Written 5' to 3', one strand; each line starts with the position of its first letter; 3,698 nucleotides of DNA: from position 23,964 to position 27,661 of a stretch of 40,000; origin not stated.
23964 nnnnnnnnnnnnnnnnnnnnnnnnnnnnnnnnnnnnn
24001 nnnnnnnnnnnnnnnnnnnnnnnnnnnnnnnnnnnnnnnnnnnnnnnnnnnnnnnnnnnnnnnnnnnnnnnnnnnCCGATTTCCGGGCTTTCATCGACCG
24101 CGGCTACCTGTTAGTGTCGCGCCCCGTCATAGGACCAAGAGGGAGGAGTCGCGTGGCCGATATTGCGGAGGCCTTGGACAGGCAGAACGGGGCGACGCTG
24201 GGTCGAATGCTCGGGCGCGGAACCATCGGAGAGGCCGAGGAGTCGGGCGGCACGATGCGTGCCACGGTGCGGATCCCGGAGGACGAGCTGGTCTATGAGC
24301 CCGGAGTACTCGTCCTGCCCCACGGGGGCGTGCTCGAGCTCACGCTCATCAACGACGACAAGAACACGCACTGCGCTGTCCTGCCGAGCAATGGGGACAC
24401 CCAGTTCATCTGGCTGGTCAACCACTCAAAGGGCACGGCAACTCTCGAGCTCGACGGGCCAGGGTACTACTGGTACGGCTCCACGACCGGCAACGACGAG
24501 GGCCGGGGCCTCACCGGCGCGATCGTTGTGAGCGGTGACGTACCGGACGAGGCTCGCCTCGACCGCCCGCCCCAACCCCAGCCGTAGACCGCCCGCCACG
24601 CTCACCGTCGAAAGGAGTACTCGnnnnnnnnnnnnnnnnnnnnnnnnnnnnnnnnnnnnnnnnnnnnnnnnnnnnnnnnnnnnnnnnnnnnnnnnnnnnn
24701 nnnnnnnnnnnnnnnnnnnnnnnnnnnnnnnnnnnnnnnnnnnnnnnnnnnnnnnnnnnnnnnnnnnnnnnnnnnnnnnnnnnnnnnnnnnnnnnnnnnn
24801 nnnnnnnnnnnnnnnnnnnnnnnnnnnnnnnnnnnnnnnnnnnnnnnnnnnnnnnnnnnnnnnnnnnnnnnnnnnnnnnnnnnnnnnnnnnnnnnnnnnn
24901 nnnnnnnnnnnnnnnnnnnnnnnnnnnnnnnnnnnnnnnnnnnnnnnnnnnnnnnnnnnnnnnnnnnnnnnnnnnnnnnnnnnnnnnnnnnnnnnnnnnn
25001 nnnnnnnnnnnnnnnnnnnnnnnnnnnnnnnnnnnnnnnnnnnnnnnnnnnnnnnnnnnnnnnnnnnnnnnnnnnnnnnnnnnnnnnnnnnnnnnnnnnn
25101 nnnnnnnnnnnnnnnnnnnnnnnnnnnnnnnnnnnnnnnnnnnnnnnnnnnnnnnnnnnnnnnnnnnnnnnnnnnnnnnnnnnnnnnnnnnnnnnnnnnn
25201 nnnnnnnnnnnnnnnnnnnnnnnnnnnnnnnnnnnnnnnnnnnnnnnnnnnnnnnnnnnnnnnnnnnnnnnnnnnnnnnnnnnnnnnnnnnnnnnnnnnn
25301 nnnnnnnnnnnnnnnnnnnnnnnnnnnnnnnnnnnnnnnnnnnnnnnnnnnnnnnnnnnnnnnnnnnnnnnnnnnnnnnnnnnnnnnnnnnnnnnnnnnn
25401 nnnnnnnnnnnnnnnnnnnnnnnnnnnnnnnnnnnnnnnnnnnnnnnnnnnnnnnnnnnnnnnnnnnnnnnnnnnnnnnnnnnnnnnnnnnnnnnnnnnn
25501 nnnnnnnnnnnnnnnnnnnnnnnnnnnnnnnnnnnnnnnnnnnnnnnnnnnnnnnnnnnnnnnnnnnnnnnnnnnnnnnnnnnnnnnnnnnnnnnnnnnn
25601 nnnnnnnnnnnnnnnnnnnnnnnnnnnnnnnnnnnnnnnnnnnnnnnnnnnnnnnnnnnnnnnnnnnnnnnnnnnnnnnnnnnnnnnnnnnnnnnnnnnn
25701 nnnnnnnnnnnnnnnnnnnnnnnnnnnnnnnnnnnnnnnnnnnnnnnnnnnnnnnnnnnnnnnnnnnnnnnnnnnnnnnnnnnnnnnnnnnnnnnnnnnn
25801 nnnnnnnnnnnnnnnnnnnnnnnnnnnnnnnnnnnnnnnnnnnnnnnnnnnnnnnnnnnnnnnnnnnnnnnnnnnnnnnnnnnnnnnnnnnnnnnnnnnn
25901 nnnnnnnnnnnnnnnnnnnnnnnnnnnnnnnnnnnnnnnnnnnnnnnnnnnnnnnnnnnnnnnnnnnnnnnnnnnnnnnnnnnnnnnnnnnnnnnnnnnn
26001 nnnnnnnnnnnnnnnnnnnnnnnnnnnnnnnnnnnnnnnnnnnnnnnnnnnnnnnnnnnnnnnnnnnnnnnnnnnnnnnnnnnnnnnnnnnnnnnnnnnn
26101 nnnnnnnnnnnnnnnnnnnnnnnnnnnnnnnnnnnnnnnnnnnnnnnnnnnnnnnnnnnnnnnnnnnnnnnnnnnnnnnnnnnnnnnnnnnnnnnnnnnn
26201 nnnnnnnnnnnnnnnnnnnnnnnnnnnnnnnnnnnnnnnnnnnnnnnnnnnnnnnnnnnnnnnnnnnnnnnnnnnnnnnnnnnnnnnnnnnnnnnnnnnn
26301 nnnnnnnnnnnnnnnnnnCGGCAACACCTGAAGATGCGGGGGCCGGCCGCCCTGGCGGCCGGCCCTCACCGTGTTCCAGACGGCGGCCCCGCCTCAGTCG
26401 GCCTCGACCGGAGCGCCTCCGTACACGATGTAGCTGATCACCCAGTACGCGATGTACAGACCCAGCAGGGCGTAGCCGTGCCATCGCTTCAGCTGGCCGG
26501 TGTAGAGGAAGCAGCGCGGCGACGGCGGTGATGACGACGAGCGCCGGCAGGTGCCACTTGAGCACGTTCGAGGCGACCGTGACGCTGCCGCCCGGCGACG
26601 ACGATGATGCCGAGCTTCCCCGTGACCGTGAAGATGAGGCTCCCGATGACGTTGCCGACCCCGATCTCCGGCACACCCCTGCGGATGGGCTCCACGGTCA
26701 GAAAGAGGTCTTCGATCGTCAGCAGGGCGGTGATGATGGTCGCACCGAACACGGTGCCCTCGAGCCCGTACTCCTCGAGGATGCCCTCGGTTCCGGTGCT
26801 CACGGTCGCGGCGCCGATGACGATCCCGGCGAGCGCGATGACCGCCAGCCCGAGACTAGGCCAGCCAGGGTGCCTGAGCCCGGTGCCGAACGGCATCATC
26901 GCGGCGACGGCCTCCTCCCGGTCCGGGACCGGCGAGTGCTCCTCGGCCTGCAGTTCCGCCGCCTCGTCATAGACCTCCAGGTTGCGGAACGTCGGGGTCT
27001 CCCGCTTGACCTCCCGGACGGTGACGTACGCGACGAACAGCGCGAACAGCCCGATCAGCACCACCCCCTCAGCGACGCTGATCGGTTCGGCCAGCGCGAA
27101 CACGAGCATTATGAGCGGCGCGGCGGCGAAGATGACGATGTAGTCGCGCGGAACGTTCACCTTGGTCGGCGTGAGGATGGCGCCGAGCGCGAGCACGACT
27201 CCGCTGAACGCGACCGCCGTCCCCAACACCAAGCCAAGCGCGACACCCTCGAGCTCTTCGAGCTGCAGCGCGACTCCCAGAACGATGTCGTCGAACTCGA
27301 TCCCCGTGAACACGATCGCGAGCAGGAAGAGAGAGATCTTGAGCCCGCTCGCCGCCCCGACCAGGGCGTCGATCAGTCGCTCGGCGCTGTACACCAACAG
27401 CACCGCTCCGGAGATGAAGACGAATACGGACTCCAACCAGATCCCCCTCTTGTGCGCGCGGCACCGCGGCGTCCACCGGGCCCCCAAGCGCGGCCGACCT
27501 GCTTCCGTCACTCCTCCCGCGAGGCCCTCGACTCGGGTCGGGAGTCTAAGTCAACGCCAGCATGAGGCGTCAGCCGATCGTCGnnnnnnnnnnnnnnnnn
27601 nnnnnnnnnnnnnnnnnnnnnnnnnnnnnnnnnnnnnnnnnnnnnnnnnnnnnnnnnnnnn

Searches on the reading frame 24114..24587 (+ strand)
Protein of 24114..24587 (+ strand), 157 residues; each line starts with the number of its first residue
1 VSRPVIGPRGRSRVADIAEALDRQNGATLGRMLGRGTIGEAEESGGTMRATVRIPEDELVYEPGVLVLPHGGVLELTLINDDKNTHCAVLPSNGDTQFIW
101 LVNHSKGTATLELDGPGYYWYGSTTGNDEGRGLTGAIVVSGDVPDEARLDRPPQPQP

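Call 55: search_protein_families(library=ncbifam, proteins=[window:24114-24587:+], max_evalue=0.01)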
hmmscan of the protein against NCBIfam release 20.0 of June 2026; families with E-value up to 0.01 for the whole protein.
window:24114-24587:+ (157 aa): 1 family
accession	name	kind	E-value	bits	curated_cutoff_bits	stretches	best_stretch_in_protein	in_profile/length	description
TIGR04339.1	PQQ_MSMEG_3727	hypoth_equivalog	9.3e-75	249.4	75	1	18-157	10-151/151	MSMEG_3727 family PQQ-associated protein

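Call 63: search_protein_families(library=pfam, proteins=[window:24114-24587:+], max_evalue=1)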
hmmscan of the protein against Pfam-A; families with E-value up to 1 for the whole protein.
window:24114-24587:+ (157 aa): 2 families
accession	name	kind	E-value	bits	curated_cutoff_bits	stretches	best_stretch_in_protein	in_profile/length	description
PF23509.1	MSMEG_3727_PQQ-assoc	-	1.7e-73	245.6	27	1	19-157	13-152/152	MSMEG_3727, PQQ-associated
PF08533.16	Glyco_hydro_42C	-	0.031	14.5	21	1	92-115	8-31/58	Beta-galactosidase C-terminal domain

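Call 75: find_homologous_proteins(query=window:24114-24587:+, max_evalue=0.00001)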
Query window:24114-24587:+ (157 aa): 2214 proteins with E <= 0.00001 among 2330 candidates; the best 120 are listed.
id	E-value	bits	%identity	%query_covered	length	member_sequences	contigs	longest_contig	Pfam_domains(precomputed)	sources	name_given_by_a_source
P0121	5.9e-80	284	85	93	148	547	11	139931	PF23509.2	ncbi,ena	-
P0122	6.1e-80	284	88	92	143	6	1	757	PF23509.2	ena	-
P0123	7.9e-80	284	91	87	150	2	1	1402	PF23509.2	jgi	-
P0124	1.6e-79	283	88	91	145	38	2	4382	PF23509.2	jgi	jgi:PQQ system protein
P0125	1.7e-79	283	86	94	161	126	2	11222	PF23509.2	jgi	jgi:PQQ system protein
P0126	2.0e-79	283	87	91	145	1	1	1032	PF23509.2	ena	-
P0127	5.7e-79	281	90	87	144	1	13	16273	PF23509.2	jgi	jgi:PQQ system protein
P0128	6.4e-79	281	90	87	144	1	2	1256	PF23509.2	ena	-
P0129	1.1e-78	280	88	91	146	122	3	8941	PF23509.2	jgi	jgi:PQQ system protein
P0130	1.3e-78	280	86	91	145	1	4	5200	PF23509.2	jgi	jgi:PQQ system protein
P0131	1.5e-78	280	89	87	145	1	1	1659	PF23509.2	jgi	jgi:PQQ system protein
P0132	1.6e-78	280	89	87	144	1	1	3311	PF23509.2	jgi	jgi:PQQ system protein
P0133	1.7e-78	280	85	91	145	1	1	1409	PF23509.2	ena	-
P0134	2.6e-78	279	89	87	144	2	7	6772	PF23509.2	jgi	jgi:PQQ system protein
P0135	4.2e-78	278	90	83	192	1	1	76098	PF23509.2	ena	-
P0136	4.3e-78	278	87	89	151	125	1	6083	PF23509.2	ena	-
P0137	6.1e-78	278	82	97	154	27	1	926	PF23509.2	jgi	-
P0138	6.8e-78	278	86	89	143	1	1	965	PF23509.2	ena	-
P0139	1.3e-77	277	86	93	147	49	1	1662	PF23509.2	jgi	-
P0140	1.9e-77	276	90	87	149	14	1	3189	PF23509.2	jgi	jgi:PQQ system protein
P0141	2.0e-77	276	88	87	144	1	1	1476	PF23509.2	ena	-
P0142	2.5e-77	276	84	93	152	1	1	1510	PF23509.2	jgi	jgi:PQQ system protein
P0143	3.0e-77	276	83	94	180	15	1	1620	PF23509.2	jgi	jgi:PQQ system protein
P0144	4.1e-77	275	85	91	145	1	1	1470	PF23509.2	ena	-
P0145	4.4e-77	275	90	87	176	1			PF23509.2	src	-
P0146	6.3e-77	275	81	97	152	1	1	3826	PF23509.2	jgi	-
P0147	6.3e-77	275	84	94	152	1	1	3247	PF23509.2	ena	-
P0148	7.8e-77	274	85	91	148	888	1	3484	PF23509.2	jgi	jgi:PQQ system protein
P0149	1.6e-76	273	83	92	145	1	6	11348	PF23509.2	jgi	jgi:PQQ system protein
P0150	2.1e-76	273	83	94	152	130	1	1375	PF23509.2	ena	-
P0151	2.5e-76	273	82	92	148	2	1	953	PF23509.2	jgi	jgi:PQQ system protein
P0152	2.9e-76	273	82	94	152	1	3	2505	PF23509.2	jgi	jgi:PQQ system protein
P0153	3.0e-76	272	82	92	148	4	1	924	PF23509.2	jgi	jgi:PQQ system protein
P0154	4.0e-76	272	81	94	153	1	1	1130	PF23509.2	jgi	jgi:PQQ system protein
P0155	4.6e-76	272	81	92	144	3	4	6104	PF23509.2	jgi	jgi:PQQ system protein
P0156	5.5e-76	272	83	92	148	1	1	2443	PF23509.2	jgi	jgi:PQQ system protein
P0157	6.3e-76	271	85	91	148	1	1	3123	PF23509.2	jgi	jgi:PQQ system protein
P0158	6.4e-76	271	88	87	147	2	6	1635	PF23509.2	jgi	jgi:PQQ system protein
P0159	7.5e-76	271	81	94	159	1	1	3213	PF23509.2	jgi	jgi:PQQ system protein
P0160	1.1e-75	271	82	91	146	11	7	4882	PF23509.2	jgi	jgi:PQQ system protein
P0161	1.1e-75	271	82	94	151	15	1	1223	PF23509.2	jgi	jgi:PQQ system protein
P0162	1.2e-75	270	81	94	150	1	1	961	PF23509.2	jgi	jgi:PQQ system protein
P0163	1.4e-75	270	84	92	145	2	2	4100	PF23509.2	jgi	jgi:PQQ system protein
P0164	1.6e-75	270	83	92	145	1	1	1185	PF23509.2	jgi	jgi:PQQ system protein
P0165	1.9e-75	270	78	97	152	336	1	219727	PF23509.2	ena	-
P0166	1.9e-75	270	83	92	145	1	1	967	PF23509.2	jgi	jgi:PQQ system protein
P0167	2.1e-75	270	86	87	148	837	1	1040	PF23509.2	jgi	jgi:PQQ system protein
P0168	2.2e-75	270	80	94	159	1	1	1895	PF23509.2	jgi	jgi:PQQ system protein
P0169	2.2e-75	270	86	87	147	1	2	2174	PF23509.2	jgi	-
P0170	2.3e-75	270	80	94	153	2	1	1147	PF23509.2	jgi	jgi:PQQ system protein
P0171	2.3e-75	270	82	93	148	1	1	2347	PF23509.2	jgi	-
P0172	2.4e-75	270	84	89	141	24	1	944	PF23509.2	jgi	jgi:PQQ system protein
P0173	3.0e-75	269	85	89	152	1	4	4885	PF23509.2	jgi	-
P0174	3.1e-75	269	85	89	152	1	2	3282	PF23509.2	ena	-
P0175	3.3e-75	269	80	93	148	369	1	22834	PF23509.2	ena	-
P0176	4.1e-75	269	85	89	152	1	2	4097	PF23509.2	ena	-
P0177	4.7e-75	269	78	97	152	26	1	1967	PF23509.2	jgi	jgi:PQQ system protein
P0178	8.0e-75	268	81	94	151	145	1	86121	PF23509.2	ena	-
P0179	8.5e-75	268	82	92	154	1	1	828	PF23509.2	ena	-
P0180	8.7e-75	268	80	94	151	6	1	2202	PF23509.2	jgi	jgi:PQQ system protein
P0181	1.1e-74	267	84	89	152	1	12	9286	PF23509.2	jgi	jgi:PQQ system protein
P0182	1.1e-74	267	84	89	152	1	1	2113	PF23509.2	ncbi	-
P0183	1.3e-74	267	83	92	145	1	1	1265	PF23509.2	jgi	jgi:PQQ system protein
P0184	1.3e-74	267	83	92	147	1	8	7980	PF23509.2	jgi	jgi:PQQ system protein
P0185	1.4e-74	267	80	93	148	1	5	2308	PF23509.2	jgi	jgi:PQQ system protein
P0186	1.6e-74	267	82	92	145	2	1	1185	PF23509.2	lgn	-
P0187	1.6e-74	267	84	89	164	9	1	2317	PF23509.2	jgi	jgi:PQQ system protein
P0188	1.7e-74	267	86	87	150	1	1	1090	PF23509.2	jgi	jgi:PQQ system protein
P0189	2.0e-74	267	78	97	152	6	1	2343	PF23509.2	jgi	jgi:PQQ system protein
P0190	2.4e-74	266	84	89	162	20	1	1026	PF23509.2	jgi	jgi:PQQ system protein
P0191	2.7e-74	266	81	92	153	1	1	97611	PF23509.2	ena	-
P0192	2.9e-74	266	82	93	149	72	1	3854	PF23509.2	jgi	jgi:PQQ system protein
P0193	3.2e-74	266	82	93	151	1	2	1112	PF23509.2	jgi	jgi:PQQ system protein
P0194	3.3e-74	266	80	93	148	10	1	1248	PF23509.2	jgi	-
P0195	3.5e-74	266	80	92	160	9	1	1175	PF23509.2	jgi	-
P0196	3.5e-74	266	81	92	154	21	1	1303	PF23509.2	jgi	jgi:PQQ system protein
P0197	3.6e-74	266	81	92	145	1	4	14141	PF23509.2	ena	-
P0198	3.6e-74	266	79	93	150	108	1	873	PF23509.2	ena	-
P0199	3.8e-74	266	83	91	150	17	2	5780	PF23509.2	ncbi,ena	-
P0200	3.8e-74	266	82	87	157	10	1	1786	PF23509.2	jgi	jgi:PQQ system protein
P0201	3.9e-74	266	80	97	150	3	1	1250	PF23509.2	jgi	jgi:PQQ system protein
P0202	4.6e-74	265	80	93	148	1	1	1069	PF23509.2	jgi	-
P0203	5.5e-74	265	81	94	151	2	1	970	PF23509.2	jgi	-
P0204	6.1e-74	265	82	92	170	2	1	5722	PF23509.2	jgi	jgi:PQQ system protein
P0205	6.3e-74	265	83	87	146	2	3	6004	PF23509.2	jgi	jgi:PQQ system protein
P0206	6.5e-74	265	81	92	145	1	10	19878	PF23509.2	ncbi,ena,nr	ncbi:MAG TPA: MSMEG_3727 family PQQ-associated protein [Thermoleophilaceae bacterium]|nr:MSMEG_3727 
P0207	6.6e-74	265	84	87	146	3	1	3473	PF23509.2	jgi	jgi:PQQ system protein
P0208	6.7e-74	265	81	92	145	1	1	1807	PF23509.2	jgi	jgi:PQQ system protein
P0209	6.8e-74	265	81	92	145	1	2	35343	PF23509.2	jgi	jgi:PQQ system protein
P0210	6.9e-74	265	81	91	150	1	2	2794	PF23509.2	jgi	jgi:PQQ system protein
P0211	7.3e-74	265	84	89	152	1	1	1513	PF23509.2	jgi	jgi:PQQ system protein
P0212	7.7e-74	265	83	87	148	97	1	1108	PF23509.2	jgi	jgi:PQQ system protein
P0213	8.6e-74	264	81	91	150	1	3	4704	PF23509.2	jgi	jgi:PQQ system protein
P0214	8.6e-74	264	81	92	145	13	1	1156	PF23509.2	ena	-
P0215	1.0e-73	264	79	93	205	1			PF23509.2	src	-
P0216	1.1e-73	264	84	87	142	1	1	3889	PF23509.2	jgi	jgi:PQQ system protein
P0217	1.1e-73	264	84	87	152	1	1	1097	PF23509.2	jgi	jgi:PQQ system protein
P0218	1.1e-73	264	84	89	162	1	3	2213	PF23509.2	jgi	jgi:PQQ system protein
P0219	1.1e-73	264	85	87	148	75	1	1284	PF23509.2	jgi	jgi:PQQ system protein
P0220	1.2e-73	264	80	92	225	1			PF23509.2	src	-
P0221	1.3e-73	264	84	89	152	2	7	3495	PF23509.2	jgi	jgi:PQQ system protein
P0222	1.4e-73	264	81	92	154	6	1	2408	PF23509.2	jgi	jgi:PQQ system protein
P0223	1.8e-73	263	81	92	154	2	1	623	PF23509.2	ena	-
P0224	1.9e-73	263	84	87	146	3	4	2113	PF23509.2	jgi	jgi:PQQ system protein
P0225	2.0e-73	263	85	87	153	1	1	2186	PF23509.2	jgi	jgi:PQQ system protein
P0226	2.2e-73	263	80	94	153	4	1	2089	PF23509.2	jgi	jgi:PQQ system protein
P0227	2.3e-73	263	79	94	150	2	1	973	PF23509.2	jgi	jgi:PQQ system protein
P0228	2.4e-73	263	81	91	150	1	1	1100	PF23509.2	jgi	jgi:PQQ system protein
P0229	2.5e-73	263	79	92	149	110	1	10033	PF23509.2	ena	-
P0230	2.7e-73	263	83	91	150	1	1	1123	PF23509.2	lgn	-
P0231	2.8e-73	263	85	87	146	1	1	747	PF23509.2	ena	-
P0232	2.8e-73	263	80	92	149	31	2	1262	PF23509.2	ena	-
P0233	2.8e-73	263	80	92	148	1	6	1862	PF23509.2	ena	-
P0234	2.9e-73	263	84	87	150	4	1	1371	PF23509.2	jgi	jgi:PQQ system protein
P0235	3.3e-73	263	84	87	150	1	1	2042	PF23509.2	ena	-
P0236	3.5e-73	262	80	90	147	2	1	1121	PF23509.2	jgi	-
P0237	3.5e-73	262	84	87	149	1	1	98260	PF23509.2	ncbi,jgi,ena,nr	ncbi:MAG: hypothetical protein JO130_18245 [Solirubrobacterales bacterium]|nr:hypothetical protein [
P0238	4.0e-73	262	80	93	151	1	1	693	PF23509.2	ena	-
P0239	4.0e-73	262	82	89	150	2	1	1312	PF23509.2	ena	-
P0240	4.2e-73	262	80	93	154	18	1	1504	PF23509.2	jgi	jgi:PQQ system protein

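Call 83: predict_structure(alignment_id=A1)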
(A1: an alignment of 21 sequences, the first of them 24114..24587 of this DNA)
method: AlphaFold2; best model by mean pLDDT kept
length: 157 residues; sequences in the alignment: 21
mean_pLDDT: 49.8   pTM: 0.52
mean pLDDT of the five models: 49.8, 48.7, 45.2, 44.9, 43.1
residues with pLDDT >= 90: 0; 70-90: 24; 50-70: 41; < 50: 92
segments of 3 or more residues with pLDDT < 50: 1-36, 85-104, 122-136, 138-157
pLDDT, mean of each block of 10 residues (from residue 1): 36 36 31 49 74 64 55 72 50 44 60 62 44 45 37 33
secondary structure, 60 per line:
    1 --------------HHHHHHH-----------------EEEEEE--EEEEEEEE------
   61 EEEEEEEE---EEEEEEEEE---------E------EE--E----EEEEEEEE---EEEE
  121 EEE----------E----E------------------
elements in order: H15-21 E39-44 E47-54 E61-68 E72-80 E106-113 E117-123

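Call 87: search_dna_similar(query=window:24114-24587:+, collection=plasmids, mode=protein, max_rows=20, max_evalue=0.001)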
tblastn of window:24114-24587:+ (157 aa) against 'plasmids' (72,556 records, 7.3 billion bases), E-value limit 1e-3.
Records with a match: 1; places in all: 1; records where one place covers at least 80% of the query: 1.
Best place of each record, by identity: 60-80% 1.
By first word of the organism name: Streptomyces 1.
By predicted mobility (MOB-suite, as given by PLSDB): mobilizable 1.
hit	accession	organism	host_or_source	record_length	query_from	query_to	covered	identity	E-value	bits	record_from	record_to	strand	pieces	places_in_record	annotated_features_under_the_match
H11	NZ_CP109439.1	Streptomyces sp. NBC_01483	-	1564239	21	150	83%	69.5%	5e-53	186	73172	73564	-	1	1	none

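Call 88: get_annotated_region(hit=H11, flank=15000)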
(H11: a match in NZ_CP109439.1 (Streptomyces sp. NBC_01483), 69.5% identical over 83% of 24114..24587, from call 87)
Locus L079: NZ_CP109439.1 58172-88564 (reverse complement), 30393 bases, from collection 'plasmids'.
description: Streptomyces sp. NBC_01483 plasmid unnamed1, complete sequence
organism: Streptomyces sp. NBC_01483 (NCBI taxid 2903883)
taxonomy: Bacteria; Actinomycetota; Actinomycetes; Kitasatosporales; Streptomycetaceae; Streptomyces; Streptomyces sp. NBC 01483
host: -; source: -; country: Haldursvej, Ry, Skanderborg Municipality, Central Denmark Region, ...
typing (MOB-suite, as given by PLSDB): mobilizable; replicon rep_cluster_1910; relaxase MOBP,MOBP,MOBP,MOBP,MOBP
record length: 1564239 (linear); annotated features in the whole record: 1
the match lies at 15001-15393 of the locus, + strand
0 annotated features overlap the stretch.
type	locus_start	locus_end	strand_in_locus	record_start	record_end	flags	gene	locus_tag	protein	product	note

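Call 91: search_protein_families(library=pfam, proteins=[L079:12261-14501:+, L079:5254-6954:+, L079:4600-5178:+, L079:4062-4508:-, L079:3407-3832:-, L079:20447-21037:-, L079:22943-23566:-, L079:24327-25751:-, L079:28952-29740:-, L079:39-821:+], max_evalue=0.001)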
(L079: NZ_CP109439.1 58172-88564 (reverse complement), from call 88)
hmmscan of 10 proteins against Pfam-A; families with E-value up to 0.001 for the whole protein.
L079:12261-14501:+ (746 aa): 1 family
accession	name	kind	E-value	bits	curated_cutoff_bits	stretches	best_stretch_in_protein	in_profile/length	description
PF00141.28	peroxidase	-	7.4e-71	239.1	27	2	98-405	12-236/237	Peroxidase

L079:5254-6954:+ (566 aa): 4 families
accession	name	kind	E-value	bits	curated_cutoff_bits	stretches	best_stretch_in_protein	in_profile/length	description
PF00135.34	COesterase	-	1.4e-75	255.7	27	1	168-537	99-486/515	Carboxylesterase family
PF07592.17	DDE_Tnp_ISAZ013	-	1.1e-25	90.8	26.9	1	86-161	2-77/308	Rhodopirellula transposase DDE domain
PF07859.19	Abhydrolase_3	-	2.4e-10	41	25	1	175-264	1-83/210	alpha/beta hydrolase fold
PF20434.5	BD-FAE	-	1.5e-09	38.2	26.8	1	169-264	10-101/215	BD-FAE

L079:4600-5178:+ (192 aa): 2 families
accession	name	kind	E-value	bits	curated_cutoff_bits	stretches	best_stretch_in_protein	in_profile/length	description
PF13305.11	TetR_C_33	-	1.3e-17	64.7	26.8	1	91-189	2-103/103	Tetracyclin repressor-like, C-terminal domain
PF00440.29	TetR_N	-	1.6e-13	50.6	24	1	18-64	1-47/47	Bacterial regulatory proteins, tetR family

L079:4062-4508:- (148 aa): 2 families
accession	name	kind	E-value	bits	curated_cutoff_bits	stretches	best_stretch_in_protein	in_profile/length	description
PF08592.16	Anthrone_oxy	-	1.8e-15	57.4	27.3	1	56-142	3-106/106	Anthrone oxygenase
PF13664.11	DUF4149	-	0.00069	20.3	24.6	0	12-98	2-82/102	Domain of unknown function (DUF4149)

L079:3407-3832:- (141 aa): 1 family
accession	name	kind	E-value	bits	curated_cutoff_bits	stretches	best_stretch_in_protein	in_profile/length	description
PF14087.12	DUF4267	-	1.1e-24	87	27.8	1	16-121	2-109/110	Domain of unknown function (DUF4267)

L079:20447-21037:- (196 aa): 1 family
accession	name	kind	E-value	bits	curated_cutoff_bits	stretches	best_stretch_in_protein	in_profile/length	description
PF02659.21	Mntp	-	1.4e-26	93.6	24.4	1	47-187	4-148/152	Putative manganese efflux pump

L079:22943-23566:- (207 aa): 1 family
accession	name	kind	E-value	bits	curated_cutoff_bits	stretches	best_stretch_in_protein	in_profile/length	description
PF13701.12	DDE_Tnp_1_4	-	2.3e-24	85.9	34.7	1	45-203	287-434/435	Transposase DDE domain group 1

L079:24327-25751:- (474 aa): 2 families
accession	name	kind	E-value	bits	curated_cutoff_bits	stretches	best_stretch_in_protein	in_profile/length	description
PF13546.12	DDE_5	-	7.8e-47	160.5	27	1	27-238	4-216/272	DDE superfamily endonuclease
PF01609.27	DDE_Tnp_1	-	0.00053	20.2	23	0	184-372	63-197/200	Transposase DDE domain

L079:28952-29740:- (262 aa): 1 family
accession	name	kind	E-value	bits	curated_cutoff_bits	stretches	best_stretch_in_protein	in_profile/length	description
PF13546.12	DDE_5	-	2.3e-33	116.4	27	1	27-247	8-229/272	DDE superfamily endonuclease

L079:39-821:+ (260 aa): 1 family
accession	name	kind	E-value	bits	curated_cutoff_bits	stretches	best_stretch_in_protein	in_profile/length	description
PF02735.22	Ku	-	6e-37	127.8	25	1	2-161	5-175/190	Ku70/Ku80 beta-barrel domain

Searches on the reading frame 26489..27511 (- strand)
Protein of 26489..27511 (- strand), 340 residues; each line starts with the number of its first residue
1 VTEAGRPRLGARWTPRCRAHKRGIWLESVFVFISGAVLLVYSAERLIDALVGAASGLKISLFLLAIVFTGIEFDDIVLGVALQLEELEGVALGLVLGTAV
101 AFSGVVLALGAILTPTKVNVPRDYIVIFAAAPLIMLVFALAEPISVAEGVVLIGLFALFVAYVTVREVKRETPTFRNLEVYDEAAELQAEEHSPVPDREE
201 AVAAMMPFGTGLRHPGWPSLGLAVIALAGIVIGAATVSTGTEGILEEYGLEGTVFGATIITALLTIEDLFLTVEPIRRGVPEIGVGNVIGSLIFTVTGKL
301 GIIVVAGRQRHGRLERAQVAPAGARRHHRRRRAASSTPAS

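Call 7: search_protein_families(library=pfam, proteins=[window:26489-27511:-], max_evalue=0.01)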
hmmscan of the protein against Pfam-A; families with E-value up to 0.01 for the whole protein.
window:26489-27511:- (340 aa): 1 family
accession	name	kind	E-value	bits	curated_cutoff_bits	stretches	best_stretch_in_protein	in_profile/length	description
PF01699.29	Na_Ca_ex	-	7.8e-22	78.3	24.9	2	219-308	2-91/151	Sodium/calcium exchanger protein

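Call 37: search_protein_families(library=ncbifam, proteins=[window:26489-27511:-], max_evalue=0.001)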
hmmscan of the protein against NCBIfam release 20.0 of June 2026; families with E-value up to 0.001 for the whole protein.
window:26489-27511:- (340 aa): 2 families
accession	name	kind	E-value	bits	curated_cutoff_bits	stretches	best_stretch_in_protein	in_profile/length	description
TIGR00367.1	TIGR00367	hypoth_equivalog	5.2e-18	65.2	179.65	1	28-302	4-258/312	calcium/sodium antiporter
NF008005.0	PRK10734.1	equivalog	1.6e-08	34.1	432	1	29-302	5-258/325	calcium/sodium antiporter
